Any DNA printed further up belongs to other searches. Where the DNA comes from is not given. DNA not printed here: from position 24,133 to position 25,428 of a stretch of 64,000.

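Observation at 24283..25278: AT-rich islet encoding a membrane-tethered HNH nuclease (candidate single-gene defence/abortive-infection module)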

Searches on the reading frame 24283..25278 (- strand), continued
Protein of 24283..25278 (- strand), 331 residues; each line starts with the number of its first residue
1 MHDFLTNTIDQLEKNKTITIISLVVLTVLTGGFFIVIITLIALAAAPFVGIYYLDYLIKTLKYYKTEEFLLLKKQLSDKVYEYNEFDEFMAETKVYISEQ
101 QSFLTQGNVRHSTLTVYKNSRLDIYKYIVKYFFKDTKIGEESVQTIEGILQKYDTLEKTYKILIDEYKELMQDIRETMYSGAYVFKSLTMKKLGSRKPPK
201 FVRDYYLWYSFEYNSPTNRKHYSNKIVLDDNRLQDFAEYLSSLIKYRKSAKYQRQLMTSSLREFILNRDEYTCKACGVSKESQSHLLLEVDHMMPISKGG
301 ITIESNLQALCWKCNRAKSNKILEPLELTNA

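Call 32: find_encoding_contigs(protein=P0024, flank=8000, max_places=3)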
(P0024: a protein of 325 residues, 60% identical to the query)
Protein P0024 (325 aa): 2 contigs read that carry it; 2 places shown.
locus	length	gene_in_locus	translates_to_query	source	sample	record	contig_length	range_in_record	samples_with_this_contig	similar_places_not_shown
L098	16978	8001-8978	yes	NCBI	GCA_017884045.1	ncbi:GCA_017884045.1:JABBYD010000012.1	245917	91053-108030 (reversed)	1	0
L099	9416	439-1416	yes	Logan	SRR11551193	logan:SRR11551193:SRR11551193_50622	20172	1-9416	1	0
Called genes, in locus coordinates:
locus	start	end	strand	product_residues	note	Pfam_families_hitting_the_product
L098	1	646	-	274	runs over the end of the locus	-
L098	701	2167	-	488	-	PF00860:Xan_ur_permease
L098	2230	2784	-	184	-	PF00156:Pribosyltran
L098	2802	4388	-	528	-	PF00005:ABC_tran, PF02463:SMC_N (faint), PF13555:AAA_29 (faint), PF00005:ABC_tran, PF13304:AAA_21 (weak)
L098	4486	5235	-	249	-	-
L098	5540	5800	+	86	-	-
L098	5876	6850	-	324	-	PF00438:S-AdoMet_synt_N, PF02772:S-AdoMet_synt_M, PF02773:S-AdoMet_synt_C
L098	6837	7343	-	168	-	PF27604:PB2B2_08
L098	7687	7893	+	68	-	-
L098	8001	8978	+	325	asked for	PF01844:HNH, PF14279:HNH_5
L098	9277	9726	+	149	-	-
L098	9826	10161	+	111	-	-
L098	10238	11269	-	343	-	PF01544:CorA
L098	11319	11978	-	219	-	-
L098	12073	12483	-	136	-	-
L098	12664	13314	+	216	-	-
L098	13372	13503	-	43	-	-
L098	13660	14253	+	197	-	-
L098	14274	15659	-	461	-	PF00929:RNase_T, PF01541:GIY-YIG (weak), PF27096:UvrC_M, PF27115:Cho_C (faint)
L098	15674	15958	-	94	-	-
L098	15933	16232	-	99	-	PF00076:RRM_1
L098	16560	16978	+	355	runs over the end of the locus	PF00348:polyprenyl_synt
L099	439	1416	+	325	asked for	PF01844:HNH, PF14279:HNH_5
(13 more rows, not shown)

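Call 40: fold_search(model_id=the predicted structure, library=viral)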
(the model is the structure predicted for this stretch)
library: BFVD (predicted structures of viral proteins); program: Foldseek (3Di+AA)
matches with E <= 10: 501; with E <= 0.001: 14
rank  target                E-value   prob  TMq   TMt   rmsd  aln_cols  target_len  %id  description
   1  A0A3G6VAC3            6.9e-06  1.00  0.20  0.23   5.8        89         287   35  (no name in the UniProt tables at hand)
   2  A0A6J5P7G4            2.2e-05  1.00  0.17  0.29  22.7       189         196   22  HNHc domain containing protein [uncultured Caudovirales phage]
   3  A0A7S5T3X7            6.1e-05  1.00  0.18  0.44   8.6        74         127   38  (no name in the UniProt tables at hand)
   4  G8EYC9                4.3e-04  1.00  0.16  0.57   4.7        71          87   35  HNH endonuclease [Synechococcus phage S-CBP42]
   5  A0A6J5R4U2            4.3e-04  1.00  0.15  0.45   5.7        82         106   34  HNHc domain containing protein [uncultured Caudovirales phage]
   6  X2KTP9                4.3e-04  1.00  0.17  0.26  16.5       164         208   20  (no name in the UniProt tables at hand)
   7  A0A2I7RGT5            5.4e-04  0.98  0.16  0.29  23.6       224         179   19  (no name in the UniProt tables at hand)
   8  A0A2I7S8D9            5.7e-04  1.00  0.19  0.37   5.4       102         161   25  (no name in the UniProt tables at hand)
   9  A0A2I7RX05            5.7e-04  1.00  0.19  0.45   8.6       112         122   27  (no name in the UniProt tables at hand)
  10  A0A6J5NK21            7.1e-04  1.00  0.16  0.48   7.2        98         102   30  HNHc domain containing protein [uncultured Caudovirales phage]
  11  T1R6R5                7.5e-04  1.00  0.18  0.52   5.3        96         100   27  Putative endonuclease [Propionibacterium phage PHL066M04]
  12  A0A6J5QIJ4            7.5e-04  1.00  0.18  0.34  16.0       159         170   21  HNHc domain containing protein [uncultured Caudovirales phage]
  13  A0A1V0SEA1            8.5e-04  1.00  0.17  0.48  11.5        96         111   26  HNH endonuclease [Indivirus ILV1]
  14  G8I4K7                9.0e-04  1.00  0.17  0.36   2.8        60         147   28  HNH protein [Mycobacterium phage DS6A]
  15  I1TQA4                1.1e-03  1.00  0.15  0.41   1.2        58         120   38  (no name in the UniProt tables at hand)
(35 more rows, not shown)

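Call 52: search_protein_families(library=pfam, alignment_id=A1, max_evalue=1)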
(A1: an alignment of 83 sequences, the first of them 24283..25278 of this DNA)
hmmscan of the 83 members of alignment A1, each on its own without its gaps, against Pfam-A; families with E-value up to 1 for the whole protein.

A. member 1, window:24283-25278:- (331 aa): 5 families
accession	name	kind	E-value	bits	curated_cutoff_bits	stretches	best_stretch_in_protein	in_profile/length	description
PF01844.29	HNH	-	2.2e-11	44.2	21.4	1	273-321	1-47/47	HNH endonuclease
PF14279.12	HNH_5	-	2.3e-08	34.3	27.5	1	273-326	1-51/56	HNH endonuclease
PF14735.11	HAUS4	-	0.00044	20.4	25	1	116-176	165-225/235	HAUS augmin-like complex subunit 4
PF09789.14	CC149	-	0.024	14.4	30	0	139-173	130-164/316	Coiled-coil domain-containing protein 149-A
PF02945.21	Endonuclease_7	-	0.026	14.8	23.6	1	252-317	8-62/82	Recombination endonuclease VII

B. families by the number of members that match (of 83 scanned): 172 families (the first 25 are shown)
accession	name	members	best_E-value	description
PF01844.29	HNH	83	7.4e-16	HNH endonuclease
PF14279.12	HNH_5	83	3.7e-13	HNH endonuclease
PF02945.21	Endonuclease_7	79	0.0006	Recombination endonuclease VII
PF13395.12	HNH_4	64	0.00016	HNH endonuclease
PF14735.11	HAUS4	17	7.6e-05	HAUS augmin-like complex subunit 4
PF19148.5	DUF5830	16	0.0015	Family of unknown function (DUF5830)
PF10046.14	BLOC1_2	9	0.00025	Biogenesis of lysosome-related organelles complex-1 subunit 2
PF24461.1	DUF7576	9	0.005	Family of unknown function (DUF7576)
PF15777.11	Anti-TRAP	8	0.047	Tryptophan RNA-binding attenuator protein inhibitory protein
PF08792.16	A2L_zn_ribbon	8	0.1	A2L zinc ribbon domain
PF03264.19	Cytochrom_NNT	7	0.021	NapC/NirT cytochrome c family, N-terminal region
PF15784.10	GPS2_interact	6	0.0004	G-protein pathway suppressor 2-interacting domain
PF24669.2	Ddi2_HDD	5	0.031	Ddi2 HDD domain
PF12773.13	DZR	5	0.068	Double zinc ribbon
PF22470.1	Histone_HNS_N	4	0.018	H-NS histone-like proteins, N-terminal domain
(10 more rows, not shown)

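Call 53: search_protein_families(library=padloc, alignment_id=A1, max_evalue=0.01)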
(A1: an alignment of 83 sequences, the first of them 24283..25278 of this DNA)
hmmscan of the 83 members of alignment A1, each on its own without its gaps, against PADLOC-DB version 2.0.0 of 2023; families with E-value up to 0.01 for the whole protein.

A. member 1, window:24283-25278:- (331 aa): 12 families
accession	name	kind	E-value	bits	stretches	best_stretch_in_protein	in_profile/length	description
PDLC03478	REase_II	-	4.4e-08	31.1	1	257-319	96-159/219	Type II restriction enzyme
PDLC00325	PtuB1|PtuB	-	4.3e-06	24.5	1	255-321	36-104/213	Unknown function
PDLC00335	PtuB1|PtuB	-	1.4e-05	22.8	1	257-321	35-101/214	Unknown function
PDLC00350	PtuB1|PtuB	-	7.4e-05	20.8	1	253-321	32-102/224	Unknown function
PDLC00642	ZorE2|ZorE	-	8.3e-05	20.1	1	267-316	210-256/283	HNH endonuclease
PDLC00645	ZorE2|ZorE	-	0.00017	18.8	1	264-318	203-254/375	HNH endonuclease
PDLC03418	REase_II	-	0.00018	18.7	1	273-321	321-372/372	Type II restriction enzyme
PDLC03656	mREase_IV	-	0.0002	19.2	1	261-317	195-254/277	Type IV methyl-directed restriction enzyme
PDLC03431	REase_II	-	0.00042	17.9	1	290-319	178-207/246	Type II restriction enzyme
PDLC02859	DpdF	-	0.00056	16.5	1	265-320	2-54/545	DpdF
PDLC00345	PtuB1|PtuB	-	0.00062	17.4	1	226-321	6-104/223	Unknown function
PDLC00352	PtuB1|PtuB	-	0.0079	13.9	1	256-316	32-94/206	Unknown function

B. families by the number of members that match (of 83 scanned): 33 families (the first 25 are shown)
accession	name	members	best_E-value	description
PDLC03478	REase_II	83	1e-14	Type II restriction enzyme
PDLC03431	REase_II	83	6.8e-08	Type II restriction enzyme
PDLC03656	mREase_IV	82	1.5e-08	Type IV methyl-directed restriction enzyme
PDLC00325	PtuB1|PtuB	81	6.1e-10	Unknown function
PDLC00335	PtuB1|PtuB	75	5e-10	Unknown function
PDLC00345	PtuB1|PtuB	69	4.1e-08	Unknown function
PDLC00352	PtuB1|PtuB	67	2.7e-09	Unknown function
PDLC00350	PtuB1|PtuB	65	2.2e-07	Unknown function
PDLC00354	PtuB1|PtuB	62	1.1e-07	Unknown function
PDLC00645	ZorE2|ZorE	52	5.1e-07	HNH endonuclease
PDLC00642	ZorE2|ZorE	44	2.9e-07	HNH endonuclease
PDLC02859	DpdF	41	2.7e-05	DpdF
PDLC00643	ZorE2|ZorE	39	2.1e-05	HNH endonuclease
PDLC03418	REase_II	31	2.3e-05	Type II restriction enzyme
PDLC00315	PtuB1|PtuB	24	4.9e-05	Unknown function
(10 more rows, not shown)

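Call 58: find_encoding_contigs(protein=P0072, flank=6000, max_places=2)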
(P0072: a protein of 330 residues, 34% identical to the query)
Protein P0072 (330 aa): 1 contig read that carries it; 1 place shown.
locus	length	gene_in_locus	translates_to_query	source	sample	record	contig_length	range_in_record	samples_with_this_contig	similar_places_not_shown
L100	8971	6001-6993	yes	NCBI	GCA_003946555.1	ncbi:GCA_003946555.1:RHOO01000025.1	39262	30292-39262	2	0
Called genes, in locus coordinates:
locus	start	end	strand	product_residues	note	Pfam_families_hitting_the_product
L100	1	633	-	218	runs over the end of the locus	PF16784:HNHc_6, PF06147:DUF968 (weak)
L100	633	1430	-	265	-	PF04404:ERF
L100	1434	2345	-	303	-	PF07083:DUF1351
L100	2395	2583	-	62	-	-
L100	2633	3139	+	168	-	-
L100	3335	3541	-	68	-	-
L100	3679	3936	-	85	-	-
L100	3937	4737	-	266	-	PF10543:ORF6N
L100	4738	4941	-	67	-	-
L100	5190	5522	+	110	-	PF01381:HTH_3 (weak), PF12844:HTH_19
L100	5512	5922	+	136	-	PF06114:Peptidase_M78 (weak)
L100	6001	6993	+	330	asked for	PF01844:HNH, PF14279:HNH_5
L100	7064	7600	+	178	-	-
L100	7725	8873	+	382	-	PF14657:Arm-DNA-bind_4 (weak), PF14659:Phage_int_SAM_3, PF22022:Phage_int_M, PF00589:Phage_integrase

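Call 59: find_encoding_contigs(protein=P0061, flank=6000, max_places=2)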
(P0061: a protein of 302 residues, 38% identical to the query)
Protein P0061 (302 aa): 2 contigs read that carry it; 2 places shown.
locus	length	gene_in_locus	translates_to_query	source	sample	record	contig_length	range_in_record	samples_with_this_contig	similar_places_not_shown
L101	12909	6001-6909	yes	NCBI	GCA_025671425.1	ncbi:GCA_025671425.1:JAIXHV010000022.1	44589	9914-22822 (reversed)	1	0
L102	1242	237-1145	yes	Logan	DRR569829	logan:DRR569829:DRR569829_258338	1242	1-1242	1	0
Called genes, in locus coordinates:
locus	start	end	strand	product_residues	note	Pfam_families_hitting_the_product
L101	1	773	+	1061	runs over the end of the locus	-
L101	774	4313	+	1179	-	-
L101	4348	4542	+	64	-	-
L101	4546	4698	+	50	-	-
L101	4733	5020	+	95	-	-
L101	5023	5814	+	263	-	PF01520:Amidase_3, PF08239:SH3_3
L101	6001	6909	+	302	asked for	PF01844:HNH, PF14279:HNH_5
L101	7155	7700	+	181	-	PF07553:Lipoprotein_Ltp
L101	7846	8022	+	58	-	-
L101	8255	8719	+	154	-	-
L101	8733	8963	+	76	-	-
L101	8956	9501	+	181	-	-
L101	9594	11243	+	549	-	-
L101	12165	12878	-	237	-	PF00528:BPD_transp_1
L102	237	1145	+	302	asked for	PF01844:HNH, PF14279:HNH_5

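Call 60: find_encoding_contigs(protein=P0114, flank=6000, max_places=2)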
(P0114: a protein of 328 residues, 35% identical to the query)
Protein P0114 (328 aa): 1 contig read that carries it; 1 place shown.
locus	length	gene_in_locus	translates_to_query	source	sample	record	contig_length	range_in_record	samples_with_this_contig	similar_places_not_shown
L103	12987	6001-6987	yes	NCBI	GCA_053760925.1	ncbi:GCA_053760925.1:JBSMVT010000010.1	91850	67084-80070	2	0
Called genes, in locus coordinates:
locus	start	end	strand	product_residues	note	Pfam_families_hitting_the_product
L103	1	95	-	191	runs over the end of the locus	PF10991:Enc34_ssDNA-bd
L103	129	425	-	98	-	-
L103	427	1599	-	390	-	PF10926:DUF2800, PF12705:PDDEXK_1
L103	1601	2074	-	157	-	-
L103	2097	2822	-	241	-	-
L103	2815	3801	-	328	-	PF24703:DUF7666, PF01469:Pentapeptide_2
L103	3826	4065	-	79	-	PF12844:HTH_19 (weak), PF13443:HTH_26, PF01381:HTH_3 (weak)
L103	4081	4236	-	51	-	-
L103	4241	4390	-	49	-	-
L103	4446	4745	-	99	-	-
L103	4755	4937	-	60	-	-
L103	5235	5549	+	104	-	-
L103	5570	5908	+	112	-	PF20573:DUF6782 (weak), PF06114:Peptidase_M78 (weak)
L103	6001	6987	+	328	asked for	PF01844:HNH, PF14279:HNH_5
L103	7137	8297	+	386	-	PF14657:Arm-DNA-bind_4, PF14659:Phage_int_SAM_3, PF00589:Phage_integrase, PF22823:MrpR_C_cat (faint)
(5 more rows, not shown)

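Call 80: search_protein_families(library=pfam, proteins=[L097:7898-8803:+, L001:9255-9587:+, L098:9277-9726:+, L100:7064-7600:+], max_evalue=0.01)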
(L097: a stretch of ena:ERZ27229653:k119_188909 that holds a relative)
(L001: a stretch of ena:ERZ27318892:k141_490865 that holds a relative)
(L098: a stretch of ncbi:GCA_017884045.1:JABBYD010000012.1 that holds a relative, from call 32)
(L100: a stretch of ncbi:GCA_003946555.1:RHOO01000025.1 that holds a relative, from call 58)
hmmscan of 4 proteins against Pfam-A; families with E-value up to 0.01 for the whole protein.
L097:7898-8803:+ (301 aa): 0 families

L001:9255-9587:+ (110 aa): 3 families
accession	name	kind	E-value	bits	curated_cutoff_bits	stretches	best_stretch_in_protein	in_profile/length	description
PF23451.1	Zn_ribbon_PaaD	-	0.00031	20.8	27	1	37-56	7-26/53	PaaD zinc beta ribbon domain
PF07754.17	HVO_2753_ZBP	-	0.0026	18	33.2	0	87-104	9-26/46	Small zinc finger protein HVO_2753-like, Zn-binding pocket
PF08271.17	Zn_Ribbon_TF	-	0.0047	16.9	29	0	43-52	18-27/43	TFIIB zinc-binding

L098:9277-9726:+ (149 aa): 0 families

L100:7064-7600:+ (178 aa): 0 families
